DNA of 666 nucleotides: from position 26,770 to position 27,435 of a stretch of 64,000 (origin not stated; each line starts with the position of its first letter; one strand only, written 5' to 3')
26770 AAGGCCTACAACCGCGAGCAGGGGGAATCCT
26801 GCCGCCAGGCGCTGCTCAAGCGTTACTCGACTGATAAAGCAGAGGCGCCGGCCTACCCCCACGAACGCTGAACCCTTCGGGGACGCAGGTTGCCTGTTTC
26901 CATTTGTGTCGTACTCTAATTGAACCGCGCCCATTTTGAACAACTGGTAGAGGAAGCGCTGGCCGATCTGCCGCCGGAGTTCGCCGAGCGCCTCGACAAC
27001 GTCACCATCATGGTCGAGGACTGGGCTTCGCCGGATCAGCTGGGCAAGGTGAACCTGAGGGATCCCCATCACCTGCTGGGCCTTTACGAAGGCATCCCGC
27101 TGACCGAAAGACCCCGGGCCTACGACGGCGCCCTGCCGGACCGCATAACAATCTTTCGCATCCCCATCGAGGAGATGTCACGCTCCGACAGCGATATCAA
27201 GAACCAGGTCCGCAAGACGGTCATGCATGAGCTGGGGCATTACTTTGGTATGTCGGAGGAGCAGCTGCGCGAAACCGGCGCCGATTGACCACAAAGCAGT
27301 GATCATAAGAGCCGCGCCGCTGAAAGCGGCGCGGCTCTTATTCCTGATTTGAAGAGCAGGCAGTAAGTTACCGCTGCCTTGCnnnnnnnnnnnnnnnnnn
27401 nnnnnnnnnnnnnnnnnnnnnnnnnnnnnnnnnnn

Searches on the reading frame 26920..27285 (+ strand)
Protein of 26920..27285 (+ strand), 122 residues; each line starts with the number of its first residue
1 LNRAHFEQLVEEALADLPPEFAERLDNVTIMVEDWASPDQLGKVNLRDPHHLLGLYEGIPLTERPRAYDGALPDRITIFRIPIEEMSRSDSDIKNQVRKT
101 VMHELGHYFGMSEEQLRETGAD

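Call 29: search_protein_families(library=pfam, proteins=[window:26920-27285:+], max_evalue=0.001)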
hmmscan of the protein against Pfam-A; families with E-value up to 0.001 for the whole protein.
window:26920-27285:+ (122 aa): 2 families
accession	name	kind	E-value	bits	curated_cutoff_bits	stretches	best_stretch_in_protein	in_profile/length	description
PF06262.17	Zincin_1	-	8e-33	112.7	22.4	1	25-120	1-96/97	Zincin-like metallopeptidase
PF25226.1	DUF7844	-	1.3e-05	25.3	27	0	4-47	15-59/230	Domain of unknown function (DUF7844)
